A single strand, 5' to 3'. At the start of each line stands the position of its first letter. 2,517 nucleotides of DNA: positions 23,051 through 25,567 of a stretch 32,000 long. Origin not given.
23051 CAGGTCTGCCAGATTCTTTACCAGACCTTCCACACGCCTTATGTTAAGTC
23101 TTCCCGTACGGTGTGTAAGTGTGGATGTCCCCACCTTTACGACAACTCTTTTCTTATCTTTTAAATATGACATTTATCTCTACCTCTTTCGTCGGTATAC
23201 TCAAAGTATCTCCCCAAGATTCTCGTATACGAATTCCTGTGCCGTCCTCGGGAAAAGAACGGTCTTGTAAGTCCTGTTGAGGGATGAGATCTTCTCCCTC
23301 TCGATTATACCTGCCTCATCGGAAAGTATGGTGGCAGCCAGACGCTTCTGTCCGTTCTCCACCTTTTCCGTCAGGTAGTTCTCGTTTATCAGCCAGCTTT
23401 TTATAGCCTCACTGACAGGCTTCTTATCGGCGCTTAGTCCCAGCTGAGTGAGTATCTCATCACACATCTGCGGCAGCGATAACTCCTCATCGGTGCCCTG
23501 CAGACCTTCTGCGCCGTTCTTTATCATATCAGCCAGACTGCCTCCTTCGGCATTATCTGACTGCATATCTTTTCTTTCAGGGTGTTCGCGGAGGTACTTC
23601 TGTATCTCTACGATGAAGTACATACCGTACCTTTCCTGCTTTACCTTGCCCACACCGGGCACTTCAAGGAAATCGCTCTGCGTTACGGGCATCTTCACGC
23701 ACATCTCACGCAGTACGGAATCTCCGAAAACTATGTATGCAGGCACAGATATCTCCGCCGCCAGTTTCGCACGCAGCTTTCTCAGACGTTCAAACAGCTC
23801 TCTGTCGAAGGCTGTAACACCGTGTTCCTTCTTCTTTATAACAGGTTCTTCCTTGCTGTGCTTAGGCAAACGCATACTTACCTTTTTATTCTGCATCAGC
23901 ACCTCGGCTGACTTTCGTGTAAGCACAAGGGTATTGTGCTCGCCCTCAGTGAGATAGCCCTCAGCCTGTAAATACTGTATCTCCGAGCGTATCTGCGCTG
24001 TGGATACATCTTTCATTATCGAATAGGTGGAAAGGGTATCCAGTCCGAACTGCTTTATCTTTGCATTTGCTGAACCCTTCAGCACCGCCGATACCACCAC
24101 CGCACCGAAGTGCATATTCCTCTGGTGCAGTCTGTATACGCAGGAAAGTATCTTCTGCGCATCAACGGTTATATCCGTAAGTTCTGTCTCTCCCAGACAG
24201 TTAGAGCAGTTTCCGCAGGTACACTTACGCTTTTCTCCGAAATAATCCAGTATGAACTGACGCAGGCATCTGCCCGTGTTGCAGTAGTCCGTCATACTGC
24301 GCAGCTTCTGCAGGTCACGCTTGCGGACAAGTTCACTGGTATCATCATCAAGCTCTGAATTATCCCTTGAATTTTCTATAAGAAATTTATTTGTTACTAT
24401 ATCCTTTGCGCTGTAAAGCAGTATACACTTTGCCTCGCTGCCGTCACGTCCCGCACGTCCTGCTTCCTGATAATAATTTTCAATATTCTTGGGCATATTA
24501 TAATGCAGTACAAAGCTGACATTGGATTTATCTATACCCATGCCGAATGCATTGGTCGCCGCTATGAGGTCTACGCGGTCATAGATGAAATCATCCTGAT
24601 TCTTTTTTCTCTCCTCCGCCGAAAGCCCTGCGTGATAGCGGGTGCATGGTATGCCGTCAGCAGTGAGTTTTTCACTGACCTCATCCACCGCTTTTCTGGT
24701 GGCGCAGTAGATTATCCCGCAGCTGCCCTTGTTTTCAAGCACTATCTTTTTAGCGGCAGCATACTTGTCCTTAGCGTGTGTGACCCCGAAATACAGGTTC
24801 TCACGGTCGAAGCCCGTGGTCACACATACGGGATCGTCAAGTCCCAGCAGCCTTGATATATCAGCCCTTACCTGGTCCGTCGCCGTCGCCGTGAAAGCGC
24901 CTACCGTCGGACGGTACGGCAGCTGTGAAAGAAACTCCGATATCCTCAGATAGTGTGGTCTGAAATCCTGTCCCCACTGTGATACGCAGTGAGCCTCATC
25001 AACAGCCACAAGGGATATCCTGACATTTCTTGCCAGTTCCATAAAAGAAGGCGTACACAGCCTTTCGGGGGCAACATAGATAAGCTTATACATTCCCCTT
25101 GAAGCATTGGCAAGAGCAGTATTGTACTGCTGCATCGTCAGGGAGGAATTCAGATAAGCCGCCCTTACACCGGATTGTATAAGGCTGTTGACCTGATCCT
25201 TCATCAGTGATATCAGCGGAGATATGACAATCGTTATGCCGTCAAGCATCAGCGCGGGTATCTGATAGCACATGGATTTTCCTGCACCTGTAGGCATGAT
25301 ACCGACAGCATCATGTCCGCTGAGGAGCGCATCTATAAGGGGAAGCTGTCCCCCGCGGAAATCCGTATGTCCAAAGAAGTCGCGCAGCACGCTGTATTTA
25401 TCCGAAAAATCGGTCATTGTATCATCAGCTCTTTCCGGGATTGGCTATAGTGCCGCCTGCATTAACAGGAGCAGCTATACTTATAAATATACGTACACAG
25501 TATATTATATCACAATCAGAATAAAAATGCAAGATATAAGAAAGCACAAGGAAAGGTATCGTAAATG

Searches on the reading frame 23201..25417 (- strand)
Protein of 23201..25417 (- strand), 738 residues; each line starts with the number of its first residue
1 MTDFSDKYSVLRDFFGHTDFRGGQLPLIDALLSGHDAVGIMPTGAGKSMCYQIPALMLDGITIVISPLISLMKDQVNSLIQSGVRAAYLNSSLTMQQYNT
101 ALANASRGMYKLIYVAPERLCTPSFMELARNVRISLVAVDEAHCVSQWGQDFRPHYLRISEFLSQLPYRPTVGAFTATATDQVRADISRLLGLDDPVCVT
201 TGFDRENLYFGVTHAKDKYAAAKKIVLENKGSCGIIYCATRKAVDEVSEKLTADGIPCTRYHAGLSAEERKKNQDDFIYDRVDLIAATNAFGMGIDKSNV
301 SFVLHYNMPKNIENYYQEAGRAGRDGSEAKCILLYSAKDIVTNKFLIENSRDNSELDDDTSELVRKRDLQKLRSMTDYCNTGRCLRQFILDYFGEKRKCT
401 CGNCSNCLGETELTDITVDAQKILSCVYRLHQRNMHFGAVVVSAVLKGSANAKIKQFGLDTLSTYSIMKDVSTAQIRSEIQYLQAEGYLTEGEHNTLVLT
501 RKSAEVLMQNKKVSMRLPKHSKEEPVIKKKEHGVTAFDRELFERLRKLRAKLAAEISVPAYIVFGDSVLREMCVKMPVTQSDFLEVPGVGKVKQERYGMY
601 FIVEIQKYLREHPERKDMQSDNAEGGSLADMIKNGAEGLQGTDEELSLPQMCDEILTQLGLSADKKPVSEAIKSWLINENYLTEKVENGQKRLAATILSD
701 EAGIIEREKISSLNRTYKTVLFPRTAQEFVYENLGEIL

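Call 69: search_protein_families(library=pfam, proteins=[window:23201-25417:-], max_evalue=0.001)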
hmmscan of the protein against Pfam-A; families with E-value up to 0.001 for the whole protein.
window:23201-25417:- (738 aa): 6 families
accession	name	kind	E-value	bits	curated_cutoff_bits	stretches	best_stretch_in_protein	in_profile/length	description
PF09382.16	RQC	-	2.6e-29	101.8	23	1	411-522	2-112/114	RQC domain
PF00270.35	DEAD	-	3.8e-25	89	26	1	24-183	4-164/167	DEAD/DEAH box helicase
PF00271.37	Helicase_C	-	1.9e-24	86.4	23.5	1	218-326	2-110/110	Helicase conserved C-terminal domain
PF00570.28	HRDC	-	2.1e-18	66.5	23.8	1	539-602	2-65/68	HRDC domain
PF16124.10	RecQ_Zn_bind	-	1.9e-17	64.2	25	1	338-408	2-66/66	RecQ zinc-binding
PF11408.13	Helicase_Sgs1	-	0.00051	20.5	22.2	0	541-598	8-65/80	Sgs1 RecQ helicase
